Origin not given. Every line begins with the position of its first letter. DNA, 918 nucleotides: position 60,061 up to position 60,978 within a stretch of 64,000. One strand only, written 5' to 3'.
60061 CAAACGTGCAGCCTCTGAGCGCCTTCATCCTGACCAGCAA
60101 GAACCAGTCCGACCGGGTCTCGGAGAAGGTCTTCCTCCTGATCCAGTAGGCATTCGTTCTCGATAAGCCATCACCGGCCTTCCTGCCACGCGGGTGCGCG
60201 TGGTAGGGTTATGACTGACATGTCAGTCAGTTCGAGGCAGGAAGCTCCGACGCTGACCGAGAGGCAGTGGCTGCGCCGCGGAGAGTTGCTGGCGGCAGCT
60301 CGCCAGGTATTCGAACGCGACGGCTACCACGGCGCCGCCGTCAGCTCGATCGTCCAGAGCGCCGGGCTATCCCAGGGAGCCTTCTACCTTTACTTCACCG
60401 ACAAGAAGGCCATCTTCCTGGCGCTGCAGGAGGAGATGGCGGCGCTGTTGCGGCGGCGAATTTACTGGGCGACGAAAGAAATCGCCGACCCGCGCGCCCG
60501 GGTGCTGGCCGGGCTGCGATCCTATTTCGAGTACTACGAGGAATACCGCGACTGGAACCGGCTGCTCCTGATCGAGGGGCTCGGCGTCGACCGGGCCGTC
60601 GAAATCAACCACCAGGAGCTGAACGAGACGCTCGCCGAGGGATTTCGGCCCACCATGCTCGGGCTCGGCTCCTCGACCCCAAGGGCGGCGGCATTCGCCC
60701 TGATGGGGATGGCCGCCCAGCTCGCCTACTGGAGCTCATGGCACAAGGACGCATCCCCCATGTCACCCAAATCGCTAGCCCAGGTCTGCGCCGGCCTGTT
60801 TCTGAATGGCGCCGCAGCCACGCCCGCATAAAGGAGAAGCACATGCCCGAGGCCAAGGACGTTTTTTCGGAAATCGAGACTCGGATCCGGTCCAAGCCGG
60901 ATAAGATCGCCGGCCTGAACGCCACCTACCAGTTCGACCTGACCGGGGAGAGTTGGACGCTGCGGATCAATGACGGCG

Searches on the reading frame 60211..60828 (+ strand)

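Call 65: search_protein_families(library=pfam, proteins=[window:60211-60828:+], max_evalue=0.00001)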
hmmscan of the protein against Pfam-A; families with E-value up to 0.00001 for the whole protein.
window:60211-60828:+ (206 aa): 1 family
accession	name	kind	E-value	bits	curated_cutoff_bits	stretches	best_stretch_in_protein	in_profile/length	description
PF00440.29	TetR_N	-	6e-14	52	24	1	26-72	1-47/47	Bacterial regulatory proteins, tetR family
